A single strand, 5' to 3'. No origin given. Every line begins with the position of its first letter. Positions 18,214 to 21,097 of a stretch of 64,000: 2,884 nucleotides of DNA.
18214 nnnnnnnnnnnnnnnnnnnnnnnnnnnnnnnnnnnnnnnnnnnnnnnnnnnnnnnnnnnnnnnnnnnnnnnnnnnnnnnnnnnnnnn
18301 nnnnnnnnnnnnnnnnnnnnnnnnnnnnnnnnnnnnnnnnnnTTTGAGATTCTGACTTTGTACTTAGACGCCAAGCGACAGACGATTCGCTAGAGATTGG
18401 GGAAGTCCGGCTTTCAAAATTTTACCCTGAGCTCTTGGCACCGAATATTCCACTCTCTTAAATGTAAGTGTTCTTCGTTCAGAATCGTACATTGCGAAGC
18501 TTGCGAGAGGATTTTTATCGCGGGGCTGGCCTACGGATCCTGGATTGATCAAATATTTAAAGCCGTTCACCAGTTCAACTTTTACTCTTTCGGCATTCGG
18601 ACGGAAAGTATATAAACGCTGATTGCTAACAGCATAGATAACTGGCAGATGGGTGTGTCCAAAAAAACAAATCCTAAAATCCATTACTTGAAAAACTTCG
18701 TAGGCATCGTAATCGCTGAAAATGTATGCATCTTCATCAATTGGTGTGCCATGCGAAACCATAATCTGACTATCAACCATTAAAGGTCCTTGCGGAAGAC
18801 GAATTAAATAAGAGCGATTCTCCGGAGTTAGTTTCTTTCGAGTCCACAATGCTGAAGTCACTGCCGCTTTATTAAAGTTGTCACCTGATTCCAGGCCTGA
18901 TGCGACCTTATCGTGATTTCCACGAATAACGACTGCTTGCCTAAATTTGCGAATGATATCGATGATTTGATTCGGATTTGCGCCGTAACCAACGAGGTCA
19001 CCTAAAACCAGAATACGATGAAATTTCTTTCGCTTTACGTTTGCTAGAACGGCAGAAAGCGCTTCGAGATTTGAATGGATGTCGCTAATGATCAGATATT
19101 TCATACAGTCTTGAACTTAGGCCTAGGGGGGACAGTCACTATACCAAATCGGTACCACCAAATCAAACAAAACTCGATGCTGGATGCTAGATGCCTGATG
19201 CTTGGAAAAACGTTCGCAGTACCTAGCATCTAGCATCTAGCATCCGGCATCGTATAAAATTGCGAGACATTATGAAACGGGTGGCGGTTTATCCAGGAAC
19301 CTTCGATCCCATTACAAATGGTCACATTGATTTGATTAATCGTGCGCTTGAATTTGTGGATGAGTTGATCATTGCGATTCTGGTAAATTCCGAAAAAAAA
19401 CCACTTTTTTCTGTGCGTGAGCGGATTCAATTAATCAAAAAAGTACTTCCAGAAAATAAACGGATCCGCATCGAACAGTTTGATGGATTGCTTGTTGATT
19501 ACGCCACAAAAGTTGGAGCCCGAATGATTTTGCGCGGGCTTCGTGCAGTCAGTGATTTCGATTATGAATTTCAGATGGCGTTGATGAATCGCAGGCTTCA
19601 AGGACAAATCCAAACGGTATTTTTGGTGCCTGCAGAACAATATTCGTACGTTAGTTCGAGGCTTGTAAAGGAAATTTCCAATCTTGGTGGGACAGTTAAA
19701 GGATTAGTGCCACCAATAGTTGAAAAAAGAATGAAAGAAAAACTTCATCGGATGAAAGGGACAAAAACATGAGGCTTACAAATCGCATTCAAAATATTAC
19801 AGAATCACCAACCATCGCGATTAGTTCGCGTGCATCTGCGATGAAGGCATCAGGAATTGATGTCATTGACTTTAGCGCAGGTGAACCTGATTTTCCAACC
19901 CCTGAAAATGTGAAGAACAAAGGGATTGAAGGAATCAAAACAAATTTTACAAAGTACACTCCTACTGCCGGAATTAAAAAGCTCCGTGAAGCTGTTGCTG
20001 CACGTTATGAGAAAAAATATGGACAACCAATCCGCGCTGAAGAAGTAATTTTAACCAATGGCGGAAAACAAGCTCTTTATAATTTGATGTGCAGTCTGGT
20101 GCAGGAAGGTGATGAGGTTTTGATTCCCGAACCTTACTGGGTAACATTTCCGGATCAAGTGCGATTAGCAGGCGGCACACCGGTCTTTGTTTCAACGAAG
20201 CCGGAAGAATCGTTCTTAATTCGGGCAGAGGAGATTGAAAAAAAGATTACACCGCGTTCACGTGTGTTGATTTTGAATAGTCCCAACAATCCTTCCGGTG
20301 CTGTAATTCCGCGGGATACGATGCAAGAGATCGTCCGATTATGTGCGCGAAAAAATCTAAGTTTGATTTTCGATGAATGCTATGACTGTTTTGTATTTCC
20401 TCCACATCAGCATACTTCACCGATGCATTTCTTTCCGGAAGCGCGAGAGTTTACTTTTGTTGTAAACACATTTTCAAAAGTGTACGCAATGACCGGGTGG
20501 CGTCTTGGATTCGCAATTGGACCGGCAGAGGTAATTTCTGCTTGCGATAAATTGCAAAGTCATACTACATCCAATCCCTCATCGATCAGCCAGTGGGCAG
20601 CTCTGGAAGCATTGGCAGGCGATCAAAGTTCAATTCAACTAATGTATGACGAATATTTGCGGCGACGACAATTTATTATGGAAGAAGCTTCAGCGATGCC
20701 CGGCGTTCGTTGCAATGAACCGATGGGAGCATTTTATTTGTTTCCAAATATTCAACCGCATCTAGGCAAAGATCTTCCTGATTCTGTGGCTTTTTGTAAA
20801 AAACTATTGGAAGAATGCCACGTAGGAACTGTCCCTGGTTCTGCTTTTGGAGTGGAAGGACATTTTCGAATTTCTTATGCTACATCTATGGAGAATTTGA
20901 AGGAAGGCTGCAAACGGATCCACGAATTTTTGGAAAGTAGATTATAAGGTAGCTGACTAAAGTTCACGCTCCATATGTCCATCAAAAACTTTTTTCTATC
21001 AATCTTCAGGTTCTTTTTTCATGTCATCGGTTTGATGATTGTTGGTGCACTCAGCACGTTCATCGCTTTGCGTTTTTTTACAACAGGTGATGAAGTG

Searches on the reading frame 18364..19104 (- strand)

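Call 72: search_protein_families(library=pfam, proteins=[window:18364-19104:-], max_evalue=0.00001)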
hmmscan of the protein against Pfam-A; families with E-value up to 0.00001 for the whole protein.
window:18364-19104:- (246 aa): 2 families
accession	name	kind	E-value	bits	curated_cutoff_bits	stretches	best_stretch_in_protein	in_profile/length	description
PF12850.12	Metallophos_2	-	5.1e-18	66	27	1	1-209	1-152/154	Calcineurin-like phosphoesterase superfamily domain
PF00149.33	Metallophos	-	2e-16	61.4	21.5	1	1-153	1-190/191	Calcineurin-like phosphoesterase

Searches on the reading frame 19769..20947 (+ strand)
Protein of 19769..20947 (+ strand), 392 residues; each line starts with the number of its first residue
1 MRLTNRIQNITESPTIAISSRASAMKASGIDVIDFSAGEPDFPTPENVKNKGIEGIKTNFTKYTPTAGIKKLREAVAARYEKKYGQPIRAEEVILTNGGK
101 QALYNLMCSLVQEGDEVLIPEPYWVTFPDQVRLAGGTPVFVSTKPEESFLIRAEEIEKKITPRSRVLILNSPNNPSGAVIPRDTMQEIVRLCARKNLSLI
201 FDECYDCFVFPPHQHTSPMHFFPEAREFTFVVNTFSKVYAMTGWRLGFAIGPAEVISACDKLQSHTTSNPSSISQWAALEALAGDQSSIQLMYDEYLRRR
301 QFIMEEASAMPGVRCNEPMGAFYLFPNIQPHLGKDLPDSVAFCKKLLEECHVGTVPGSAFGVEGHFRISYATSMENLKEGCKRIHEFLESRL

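Call 72: search_protein_families(library=pfam, proteins=[window:19769-20947:+], max_evalue=0.00001)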
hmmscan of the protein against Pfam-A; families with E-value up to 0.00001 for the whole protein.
window:19769-20947:+ (392 aa): 2 families
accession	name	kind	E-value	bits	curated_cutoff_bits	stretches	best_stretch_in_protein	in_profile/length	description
PF00155.27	Aminotran_1_2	-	2.5e-77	260.9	19.7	1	31-384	2-361/361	Aminotransferase class I and II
PF01041.23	DegT_DnrJ_EryC1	-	1.4e-11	44.6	19.8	1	78-204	27-147/360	DegT/DnrJ/EryC1/StrS aminotransferase family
